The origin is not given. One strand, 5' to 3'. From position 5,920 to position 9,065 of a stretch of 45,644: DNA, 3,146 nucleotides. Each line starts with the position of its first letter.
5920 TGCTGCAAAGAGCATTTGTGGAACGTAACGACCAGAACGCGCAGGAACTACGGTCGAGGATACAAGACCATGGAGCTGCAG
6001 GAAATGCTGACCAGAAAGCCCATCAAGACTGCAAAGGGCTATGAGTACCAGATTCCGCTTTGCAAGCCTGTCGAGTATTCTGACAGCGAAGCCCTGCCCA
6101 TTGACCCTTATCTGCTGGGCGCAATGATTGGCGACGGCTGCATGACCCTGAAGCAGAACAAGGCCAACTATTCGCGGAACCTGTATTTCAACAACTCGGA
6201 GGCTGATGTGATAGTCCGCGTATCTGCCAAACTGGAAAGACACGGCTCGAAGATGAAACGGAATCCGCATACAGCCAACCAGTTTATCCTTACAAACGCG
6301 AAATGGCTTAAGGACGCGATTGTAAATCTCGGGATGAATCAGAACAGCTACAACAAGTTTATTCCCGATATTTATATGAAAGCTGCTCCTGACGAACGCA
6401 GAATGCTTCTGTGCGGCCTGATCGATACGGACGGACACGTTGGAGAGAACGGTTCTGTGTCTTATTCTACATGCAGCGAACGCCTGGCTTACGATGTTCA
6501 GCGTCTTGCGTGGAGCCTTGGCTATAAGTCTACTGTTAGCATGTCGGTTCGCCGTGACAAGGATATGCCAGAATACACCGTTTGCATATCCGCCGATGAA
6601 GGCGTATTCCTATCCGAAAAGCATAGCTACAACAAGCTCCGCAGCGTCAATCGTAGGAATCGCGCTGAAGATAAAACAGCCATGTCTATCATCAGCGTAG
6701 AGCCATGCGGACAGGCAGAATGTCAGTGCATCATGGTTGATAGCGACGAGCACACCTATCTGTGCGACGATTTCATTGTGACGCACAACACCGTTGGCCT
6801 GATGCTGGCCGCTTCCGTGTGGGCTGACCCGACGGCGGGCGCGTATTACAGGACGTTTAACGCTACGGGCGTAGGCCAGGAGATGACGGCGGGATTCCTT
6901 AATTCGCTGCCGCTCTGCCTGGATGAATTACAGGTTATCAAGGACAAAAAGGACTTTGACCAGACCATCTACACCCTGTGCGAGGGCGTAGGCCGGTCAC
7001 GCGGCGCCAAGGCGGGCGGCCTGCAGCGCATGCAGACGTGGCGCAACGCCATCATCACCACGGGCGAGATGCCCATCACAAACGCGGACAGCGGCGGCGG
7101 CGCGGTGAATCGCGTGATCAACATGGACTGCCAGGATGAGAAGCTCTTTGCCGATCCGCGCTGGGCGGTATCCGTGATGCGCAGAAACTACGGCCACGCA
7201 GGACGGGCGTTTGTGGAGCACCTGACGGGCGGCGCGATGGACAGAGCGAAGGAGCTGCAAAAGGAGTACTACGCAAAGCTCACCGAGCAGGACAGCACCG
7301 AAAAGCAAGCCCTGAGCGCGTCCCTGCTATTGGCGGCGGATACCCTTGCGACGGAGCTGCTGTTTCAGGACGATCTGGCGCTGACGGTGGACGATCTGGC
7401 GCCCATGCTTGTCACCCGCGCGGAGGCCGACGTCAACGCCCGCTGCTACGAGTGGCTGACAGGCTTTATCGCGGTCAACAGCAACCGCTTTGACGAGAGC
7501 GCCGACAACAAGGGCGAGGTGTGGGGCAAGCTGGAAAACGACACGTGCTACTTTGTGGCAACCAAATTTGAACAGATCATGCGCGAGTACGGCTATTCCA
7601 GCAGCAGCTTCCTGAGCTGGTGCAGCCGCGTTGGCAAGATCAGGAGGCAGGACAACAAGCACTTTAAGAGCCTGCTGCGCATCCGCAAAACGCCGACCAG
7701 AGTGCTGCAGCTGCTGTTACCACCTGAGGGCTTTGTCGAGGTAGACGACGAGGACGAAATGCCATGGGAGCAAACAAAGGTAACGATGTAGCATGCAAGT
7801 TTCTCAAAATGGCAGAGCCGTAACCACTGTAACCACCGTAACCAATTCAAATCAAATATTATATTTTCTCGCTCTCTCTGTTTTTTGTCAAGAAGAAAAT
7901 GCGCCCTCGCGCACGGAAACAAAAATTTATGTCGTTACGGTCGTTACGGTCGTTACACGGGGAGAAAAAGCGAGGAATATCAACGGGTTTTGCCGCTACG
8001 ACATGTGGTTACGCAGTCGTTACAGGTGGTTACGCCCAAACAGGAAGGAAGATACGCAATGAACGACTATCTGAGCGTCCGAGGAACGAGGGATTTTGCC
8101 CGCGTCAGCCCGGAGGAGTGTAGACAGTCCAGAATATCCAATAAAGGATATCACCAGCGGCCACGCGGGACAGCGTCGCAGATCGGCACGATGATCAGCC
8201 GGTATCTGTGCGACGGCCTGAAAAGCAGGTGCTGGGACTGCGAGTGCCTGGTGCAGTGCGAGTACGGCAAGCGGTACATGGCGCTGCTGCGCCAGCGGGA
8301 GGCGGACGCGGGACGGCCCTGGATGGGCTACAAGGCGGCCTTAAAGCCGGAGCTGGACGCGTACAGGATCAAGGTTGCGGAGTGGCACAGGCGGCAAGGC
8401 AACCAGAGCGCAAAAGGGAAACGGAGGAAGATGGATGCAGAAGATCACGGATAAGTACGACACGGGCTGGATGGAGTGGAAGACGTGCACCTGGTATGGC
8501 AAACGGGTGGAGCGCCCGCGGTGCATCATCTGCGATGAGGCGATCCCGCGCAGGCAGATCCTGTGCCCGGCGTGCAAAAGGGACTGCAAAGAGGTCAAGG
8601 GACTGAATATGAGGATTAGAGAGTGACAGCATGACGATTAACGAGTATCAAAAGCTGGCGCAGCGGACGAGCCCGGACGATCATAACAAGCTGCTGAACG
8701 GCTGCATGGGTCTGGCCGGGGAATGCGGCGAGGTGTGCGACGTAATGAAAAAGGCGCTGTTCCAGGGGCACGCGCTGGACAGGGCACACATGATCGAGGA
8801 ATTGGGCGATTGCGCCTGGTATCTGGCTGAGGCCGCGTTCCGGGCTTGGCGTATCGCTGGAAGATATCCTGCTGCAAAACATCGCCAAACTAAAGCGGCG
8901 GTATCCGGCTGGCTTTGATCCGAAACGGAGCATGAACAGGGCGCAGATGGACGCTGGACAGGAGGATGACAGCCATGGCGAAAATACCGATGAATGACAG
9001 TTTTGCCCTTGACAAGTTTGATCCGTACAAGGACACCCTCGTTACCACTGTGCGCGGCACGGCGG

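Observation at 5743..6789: Candidate class 3 intein (Ala1 plus W-C-T signature) with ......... endonuclease splitting the helicase Walker A motif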

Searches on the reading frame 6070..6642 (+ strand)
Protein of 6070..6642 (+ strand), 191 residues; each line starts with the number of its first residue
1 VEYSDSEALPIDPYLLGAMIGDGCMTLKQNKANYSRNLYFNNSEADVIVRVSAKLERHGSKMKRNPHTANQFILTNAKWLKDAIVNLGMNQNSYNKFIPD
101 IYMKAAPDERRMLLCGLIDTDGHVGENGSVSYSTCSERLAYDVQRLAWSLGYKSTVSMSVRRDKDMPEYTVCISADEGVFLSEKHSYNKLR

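Call 59: search_solved_structures(query=window:6070-6642:+, max_evalue=0.1, show_alignments=2)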
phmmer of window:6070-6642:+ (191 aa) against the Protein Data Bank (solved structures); distinct sequences matched with E-value up to 0.1: 6.
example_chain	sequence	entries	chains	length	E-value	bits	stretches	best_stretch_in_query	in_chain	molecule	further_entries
1dq3_A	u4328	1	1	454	0.011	18.6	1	96-163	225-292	ENDONUCLEASE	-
1um2_A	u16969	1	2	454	0.018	17.9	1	58-156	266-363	ENDONUCLEASE PI-SCEI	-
1dfa_A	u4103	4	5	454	0.018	17.9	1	58-156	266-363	PI-SCEI ENDONUCLEASE | ENDONUCLEASE PI-SCEI | PI-SCEI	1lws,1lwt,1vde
1ef0_A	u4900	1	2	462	0.019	17.8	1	58-156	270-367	PI-SCEI ENDONUCLEASE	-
1jva_A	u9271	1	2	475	0.02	17.8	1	58-156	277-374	VMA1-DERIVED HOMING ENDONUCLEASE X10SSS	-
9cop_A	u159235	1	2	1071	0.098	15.5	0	59-152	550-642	V-type proton ATPase catalytic subunit A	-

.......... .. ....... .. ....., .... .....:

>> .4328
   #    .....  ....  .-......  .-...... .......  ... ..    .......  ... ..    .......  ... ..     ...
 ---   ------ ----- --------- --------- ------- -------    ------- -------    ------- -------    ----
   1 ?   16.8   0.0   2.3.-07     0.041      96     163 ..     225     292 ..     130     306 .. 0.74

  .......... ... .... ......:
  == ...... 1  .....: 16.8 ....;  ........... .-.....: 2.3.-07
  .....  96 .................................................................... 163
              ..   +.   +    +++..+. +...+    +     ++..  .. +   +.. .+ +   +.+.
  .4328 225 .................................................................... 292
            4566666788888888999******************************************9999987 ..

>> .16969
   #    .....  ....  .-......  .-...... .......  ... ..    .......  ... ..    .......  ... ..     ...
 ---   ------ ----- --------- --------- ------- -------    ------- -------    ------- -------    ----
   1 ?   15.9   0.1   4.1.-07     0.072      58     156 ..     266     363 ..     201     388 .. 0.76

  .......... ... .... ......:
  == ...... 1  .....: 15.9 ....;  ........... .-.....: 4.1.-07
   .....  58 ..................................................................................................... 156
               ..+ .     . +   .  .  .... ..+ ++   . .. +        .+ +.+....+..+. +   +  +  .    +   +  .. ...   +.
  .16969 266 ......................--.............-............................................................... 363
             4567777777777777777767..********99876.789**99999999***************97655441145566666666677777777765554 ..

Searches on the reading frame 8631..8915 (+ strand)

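Call 34: search_protein_families(library=phrogs, proteins=[window:8631-8915:+], max_evalue=0.00001)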
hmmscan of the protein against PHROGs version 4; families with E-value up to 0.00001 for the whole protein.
window:8631-8915:+ (95 aa): 2 families
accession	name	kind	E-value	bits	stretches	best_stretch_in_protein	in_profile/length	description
phrog_229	-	other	9.7e-25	88.7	1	1-69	248-323/533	MazG-like pyrophosphatase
phrog_22758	-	other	2.7e-08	34.7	1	17-69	126-181/221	MazG-like pyrophosphatase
